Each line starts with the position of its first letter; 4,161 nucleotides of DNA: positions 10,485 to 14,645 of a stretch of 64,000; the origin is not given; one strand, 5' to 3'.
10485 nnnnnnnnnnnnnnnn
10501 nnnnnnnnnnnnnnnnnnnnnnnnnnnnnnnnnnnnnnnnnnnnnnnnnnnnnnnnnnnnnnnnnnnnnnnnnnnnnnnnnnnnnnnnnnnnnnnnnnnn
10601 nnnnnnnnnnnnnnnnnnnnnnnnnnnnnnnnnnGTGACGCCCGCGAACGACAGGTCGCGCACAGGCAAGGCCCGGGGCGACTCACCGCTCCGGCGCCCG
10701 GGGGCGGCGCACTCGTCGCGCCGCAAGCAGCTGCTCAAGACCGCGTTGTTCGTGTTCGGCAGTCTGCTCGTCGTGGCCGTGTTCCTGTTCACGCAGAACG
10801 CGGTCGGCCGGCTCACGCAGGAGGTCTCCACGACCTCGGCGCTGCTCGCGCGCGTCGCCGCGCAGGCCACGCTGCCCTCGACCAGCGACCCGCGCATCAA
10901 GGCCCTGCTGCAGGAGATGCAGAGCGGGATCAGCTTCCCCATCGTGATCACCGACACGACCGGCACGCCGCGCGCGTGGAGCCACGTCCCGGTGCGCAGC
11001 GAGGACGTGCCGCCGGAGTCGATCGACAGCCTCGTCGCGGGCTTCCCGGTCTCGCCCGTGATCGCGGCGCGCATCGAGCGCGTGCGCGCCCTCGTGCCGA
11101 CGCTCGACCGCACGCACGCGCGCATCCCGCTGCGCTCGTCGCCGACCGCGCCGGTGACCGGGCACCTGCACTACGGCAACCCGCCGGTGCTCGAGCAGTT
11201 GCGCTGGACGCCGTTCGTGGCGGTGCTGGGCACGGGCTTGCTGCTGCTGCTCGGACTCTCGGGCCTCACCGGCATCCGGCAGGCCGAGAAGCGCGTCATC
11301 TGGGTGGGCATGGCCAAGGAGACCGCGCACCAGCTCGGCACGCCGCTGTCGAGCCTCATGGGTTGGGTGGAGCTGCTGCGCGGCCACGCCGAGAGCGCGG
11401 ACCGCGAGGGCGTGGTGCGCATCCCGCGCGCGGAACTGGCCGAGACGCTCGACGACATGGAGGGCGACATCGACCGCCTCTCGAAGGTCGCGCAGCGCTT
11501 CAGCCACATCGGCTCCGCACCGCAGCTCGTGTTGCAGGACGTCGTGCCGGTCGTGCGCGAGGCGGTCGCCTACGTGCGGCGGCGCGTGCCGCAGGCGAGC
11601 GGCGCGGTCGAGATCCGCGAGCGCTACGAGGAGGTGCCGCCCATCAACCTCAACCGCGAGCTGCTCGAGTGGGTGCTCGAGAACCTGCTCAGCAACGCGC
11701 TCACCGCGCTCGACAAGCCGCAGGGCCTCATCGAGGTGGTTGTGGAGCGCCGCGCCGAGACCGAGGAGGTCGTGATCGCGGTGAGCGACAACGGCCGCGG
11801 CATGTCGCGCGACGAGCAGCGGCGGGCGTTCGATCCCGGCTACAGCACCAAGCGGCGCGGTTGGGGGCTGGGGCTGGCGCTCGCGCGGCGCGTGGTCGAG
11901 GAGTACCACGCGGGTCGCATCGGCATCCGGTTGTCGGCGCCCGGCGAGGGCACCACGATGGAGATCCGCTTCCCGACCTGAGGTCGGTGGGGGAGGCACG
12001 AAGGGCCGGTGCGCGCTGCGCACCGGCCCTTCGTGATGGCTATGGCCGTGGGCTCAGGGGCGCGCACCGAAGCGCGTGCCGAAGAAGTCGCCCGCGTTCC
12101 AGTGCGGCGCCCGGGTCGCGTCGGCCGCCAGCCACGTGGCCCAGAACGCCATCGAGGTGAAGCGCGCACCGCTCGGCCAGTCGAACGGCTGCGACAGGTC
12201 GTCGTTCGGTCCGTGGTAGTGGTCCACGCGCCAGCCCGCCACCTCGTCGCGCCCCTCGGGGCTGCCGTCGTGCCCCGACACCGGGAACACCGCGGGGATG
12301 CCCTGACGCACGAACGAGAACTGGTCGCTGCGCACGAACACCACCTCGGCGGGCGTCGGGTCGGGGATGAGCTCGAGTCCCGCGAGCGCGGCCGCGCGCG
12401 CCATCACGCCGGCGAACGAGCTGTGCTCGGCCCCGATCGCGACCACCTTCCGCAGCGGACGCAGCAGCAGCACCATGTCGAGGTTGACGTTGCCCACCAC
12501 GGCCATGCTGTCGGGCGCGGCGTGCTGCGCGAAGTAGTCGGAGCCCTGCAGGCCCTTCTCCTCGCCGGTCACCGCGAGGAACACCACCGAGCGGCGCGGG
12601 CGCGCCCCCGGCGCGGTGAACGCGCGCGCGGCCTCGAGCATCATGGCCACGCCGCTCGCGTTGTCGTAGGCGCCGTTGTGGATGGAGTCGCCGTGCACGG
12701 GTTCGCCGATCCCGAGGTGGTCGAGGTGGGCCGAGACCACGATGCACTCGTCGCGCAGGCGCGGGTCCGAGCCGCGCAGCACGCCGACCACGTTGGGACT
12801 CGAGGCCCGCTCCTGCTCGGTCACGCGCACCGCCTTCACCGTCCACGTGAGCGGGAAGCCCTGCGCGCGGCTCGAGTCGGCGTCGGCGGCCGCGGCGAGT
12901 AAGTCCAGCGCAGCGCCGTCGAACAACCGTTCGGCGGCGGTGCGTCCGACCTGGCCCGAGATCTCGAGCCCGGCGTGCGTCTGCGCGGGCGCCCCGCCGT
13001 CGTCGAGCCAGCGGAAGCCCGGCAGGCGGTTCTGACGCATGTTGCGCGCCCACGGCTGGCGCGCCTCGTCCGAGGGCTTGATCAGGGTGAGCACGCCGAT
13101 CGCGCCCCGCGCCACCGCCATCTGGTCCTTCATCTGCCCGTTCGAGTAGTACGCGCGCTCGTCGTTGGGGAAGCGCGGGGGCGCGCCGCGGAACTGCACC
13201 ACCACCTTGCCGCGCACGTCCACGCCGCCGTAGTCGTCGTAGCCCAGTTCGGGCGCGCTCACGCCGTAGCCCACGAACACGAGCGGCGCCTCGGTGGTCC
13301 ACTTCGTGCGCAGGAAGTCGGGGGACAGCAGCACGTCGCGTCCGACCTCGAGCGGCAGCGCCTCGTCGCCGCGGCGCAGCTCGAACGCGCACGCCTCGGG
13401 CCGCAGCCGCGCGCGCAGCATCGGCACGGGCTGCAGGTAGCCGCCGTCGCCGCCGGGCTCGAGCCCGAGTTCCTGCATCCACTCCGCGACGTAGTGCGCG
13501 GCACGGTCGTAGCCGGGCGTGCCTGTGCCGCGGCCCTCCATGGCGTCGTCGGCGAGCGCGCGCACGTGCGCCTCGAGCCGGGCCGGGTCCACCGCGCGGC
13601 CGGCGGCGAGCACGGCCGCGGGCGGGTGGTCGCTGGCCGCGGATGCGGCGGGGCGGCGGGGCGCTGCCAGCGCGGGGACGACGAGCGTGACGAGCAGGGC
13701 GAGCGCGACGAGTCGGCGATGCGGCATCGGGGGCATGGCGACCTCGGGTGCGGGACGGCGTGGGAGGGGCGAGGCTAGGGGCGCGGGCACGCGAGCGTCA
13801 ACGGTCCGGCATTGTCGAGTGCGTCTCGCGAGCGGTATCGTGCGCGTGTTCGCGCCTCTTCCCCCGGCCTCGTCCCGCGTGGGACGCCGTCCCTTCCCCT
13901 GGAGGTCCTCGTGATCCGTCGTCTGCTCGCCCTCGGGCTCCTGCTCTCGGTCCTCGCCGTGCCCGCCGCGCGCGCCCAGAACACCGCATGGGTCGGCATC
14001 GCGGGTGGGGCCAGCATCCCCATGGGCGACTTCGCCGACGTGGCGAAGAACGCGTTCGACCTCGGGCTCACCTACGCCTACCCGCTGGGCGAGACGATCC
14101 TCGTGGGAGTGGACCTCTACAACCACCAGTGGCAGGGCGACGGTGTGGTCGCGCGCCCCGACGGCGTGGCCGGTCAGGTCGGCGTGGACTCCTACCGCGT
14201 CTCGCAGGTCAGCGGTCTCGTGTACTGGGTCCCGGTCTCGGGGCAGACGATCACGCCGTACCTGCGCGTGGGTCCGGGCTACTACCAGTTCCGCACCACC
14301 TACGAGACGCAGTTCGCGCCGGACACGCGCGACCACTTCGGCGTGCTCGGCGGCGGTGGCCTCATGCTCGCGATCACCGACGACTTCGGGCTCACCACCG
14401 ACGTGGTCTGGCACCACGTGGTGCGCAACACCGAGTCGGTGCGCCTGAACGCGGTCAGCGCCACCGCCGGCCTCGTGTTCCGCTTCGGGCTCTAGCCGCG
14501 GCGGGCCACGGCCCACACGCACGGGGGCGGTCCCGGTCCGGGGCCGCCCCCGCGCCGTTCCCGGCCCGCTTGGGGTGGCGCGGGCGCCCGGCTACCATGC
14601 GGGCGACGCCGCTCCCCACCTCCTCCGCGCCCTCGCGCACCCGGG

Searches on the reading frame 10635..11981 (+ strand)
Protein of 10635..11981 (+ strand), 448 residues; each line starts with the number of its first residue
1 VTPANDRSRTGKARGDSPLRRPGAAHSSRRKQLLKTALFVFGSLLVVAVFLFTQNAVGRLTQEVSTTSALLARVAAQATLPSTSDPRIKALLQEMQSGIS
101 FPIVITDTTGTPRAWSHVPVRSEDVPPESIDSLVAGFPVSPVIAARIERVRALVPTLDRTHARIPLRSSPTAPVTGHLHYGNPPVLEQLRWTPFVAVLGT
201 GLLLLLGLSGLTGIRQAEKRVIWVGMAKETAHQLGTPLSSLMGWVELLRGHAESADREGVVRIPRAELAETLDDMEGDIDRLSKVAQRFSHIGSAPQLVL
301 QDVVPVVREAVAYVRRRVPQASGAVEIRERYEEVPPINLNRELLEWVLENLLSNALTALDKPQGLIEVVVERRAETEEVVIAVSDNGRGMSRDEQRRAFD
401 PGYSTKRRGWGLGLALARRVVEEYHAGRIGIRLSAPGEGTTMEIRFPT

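Call 13: search_protein_families(library=pfam, proteins=[window:10635-11981:+], max_evalue=0.00001)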
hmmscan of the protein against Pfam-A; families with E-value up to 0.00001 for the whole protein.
window:10635-11981:+ (448 aa): 1 family
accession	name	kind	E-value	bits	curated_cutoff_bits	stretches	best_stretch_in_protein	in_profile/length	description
PF02518.31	HATPase_c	-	2.1e-20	73.6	26.4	1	342-447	4-108/111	Histidine kinase-, DNA gyrase B-, and HSP90-like ATPase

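Call 34: search_protein_families(library=ncbifam, proteins=[window:10635-11981:+], max_evalue=0.00001)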
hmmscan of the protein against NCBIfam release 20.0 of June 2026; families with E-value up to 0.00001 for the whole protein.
window:10635-11981:+ (448 aa): 61 families (the best 25 are shown)
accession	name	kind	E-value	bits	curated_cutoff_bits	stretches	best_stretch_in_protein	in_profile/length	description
NF008468.0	PRK11360.1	equivalog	8.1e-33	113.6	646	1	230-447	403-607/616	two-component system sensor histidine kinase AtoS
NF007688.0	PRK10364.1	equivalog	3.3e-24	85.5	479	1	215-447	232-450/460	two-component system sensor histidine kinase ZraS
NF046044.1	PnpS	equivalog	2.5e-20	72.9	400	1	209-447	158-390/390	two-component system histidine kinase PnpS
TIGR02916.1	PEP_his_kin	equivalog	3.9e-19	68.7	300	1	271-447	513-679/679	XrtA/PEP-CTERM system histidine kinase PrsK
NF010411.0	PRK13837.1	equivalog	6e-17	60.9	647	1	269-447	486-674/828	two-component system VirA-like sensor kinase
TIGR02966.1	phoR_proteo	equivalog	7.6e-17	61.3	334.2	1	231-446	122-333/333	phosphate regulon sensor histidine kinase PhoR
NF038348.1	T2SS_HK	subfamily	1.5e-16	60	450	1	326-447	454-572/574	histidine kinase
NF008312.0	PRK11100.1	equivalog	2.8e-16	59.4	356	1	230-446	263-472/477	two-component system sensor histidine kinase CreC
NF047496.1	HK_LIC11548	equivalog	3.7e-16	59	750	1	221-444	358-585/589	LIC_11548 family sensor histidine kinase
NF008298.1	PRK11086.1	subfamily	6.9e-16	57.8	520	1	346-447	426-524/529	DcuS/MalK family sensor histidine kinase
NF040750.1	tetrathio_HK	equivalog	9.7e-16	57.3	750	1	216-432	331-539/555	tetrathionate respiration histidine kinase TtrS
NF047874.1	MASE3_PAS_HK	subfamily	6.2e-15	55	560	1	331-448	508-625/655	MASE3 domain-containing sensor histidine kinase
NF006800.0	PRK09303.1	equivalog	1.5e-14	53.7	342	1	231-447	159-376/383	histidine kinase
NF052574.1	HisKinEspCMyxo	equivalog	1.7e-14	52.9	1200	1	220-447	413-636/785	serine histidine kinase EspC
NF053867.1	SprKinKinDBac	equivalog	2.2e-13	49.5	775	1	226-447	289-496/500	sporulation kinase KinD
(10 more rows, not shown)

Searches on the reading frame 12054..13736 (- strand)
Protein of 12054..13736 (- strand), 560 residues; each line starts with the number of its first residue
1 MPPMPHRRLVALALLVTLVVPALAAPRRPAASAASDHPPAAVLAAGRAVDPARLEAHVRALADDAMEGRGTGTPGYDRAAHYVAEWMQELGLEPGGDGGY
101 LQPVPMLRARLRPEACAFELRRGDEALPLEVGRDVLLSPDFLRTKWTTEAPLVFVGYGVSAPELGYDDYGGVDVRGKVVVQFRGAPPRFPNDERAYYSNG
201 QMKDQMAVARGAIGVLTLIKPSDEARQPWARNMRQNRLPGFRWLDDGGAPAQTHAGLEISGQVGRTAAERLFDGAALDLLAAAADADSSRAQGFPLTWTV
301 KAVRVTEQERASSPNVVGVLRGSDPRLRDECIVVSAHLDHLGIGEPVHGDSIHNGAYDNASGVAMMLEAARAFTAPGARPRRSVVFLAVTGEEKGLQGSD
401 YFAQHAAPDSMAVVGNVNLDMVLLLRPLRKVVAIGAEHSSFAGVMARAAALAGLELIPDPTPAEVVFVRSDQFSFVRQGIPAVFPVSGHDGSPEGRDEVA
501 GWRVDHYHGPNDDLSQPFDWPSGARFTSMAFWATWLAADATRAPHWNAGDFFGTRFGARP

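Call 13: search_protein_families(library=pfam, proteins=[window:12054-13736:-], max_evalue=0.00001)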
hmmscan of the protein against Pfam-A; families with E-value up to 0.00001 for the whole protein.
window:12054-13736:- (560 aa): 2 families
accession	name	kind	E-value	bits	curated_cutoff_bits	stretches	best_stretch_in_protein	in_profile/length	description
PF04389.22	Peptidase_M28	-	8.6e-44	150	21.3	1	315-528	1-187/193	Peptidase family M28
PF01546.33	Peptidase_M20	-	1.8e-07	31.7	24.6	1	355-410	32-91/206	Peptidase family M20/M25/M40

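Call 34: search_protein_families(library=ncbifam, proteins=[window:12054-13736:-], max_evalue=0.00001)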
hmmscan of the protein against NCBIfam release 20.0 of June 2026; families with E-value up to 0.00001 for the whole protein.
window:12054-13736:- (560 aa): 2 families
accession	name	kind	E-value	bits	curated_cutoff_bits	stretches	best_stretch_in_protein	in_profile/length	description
NF045908.1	AminopepLapALeg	equivalog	1.4e-08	34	600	1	312-421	190-288/396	aminopeptidase LapA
NF005913.0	PRK07906.1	subfamily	3.2e-06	26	382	0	354-406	117-170/442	hypothetical protein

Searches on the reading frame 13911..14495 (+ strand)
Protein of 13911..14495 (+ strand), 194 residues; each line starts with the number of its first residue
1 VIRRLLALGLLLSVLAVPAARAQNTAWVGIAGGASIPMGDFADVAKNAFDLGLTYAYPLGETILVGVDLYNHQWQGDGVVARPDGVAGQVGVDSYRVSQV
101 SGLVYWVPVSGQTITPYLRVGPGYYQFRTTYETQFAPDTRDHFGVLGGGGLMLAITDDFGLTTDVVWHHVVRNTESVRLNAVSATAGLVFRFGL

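Call 13: search_protein_families(library=pfam, proteins=[window:13911-14495:+], max_evalue=0.00001)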
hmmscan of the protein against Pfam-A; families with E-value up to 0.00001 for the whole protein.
window:13911-14495:+ (194 aa): 1 family
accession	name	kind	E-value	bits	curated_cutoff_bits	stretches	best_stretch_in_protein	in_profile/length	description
PF13505.12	OMP_b-brl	-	7e-10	39.8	28.7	1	10-190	4-175/175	Outer membrane protein beta-barrel domain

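Call 34: search_protein_families(library=ncbifam, proteins=[window:13911-14495:+], max_evalue=0.00001)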
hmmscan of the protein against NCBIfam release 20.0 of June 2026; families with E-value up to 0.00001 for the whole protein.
window:13911-14495:+ (194 aa): 1 family
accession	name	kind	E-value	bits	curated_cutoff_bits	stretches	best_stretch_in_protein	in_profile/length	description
TIGR04565.1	OMP_myx_plus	subfamily_domain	3.1e-08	33.8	60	1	51-192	15-161/161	outer membrane beta-barrel domain-containing protein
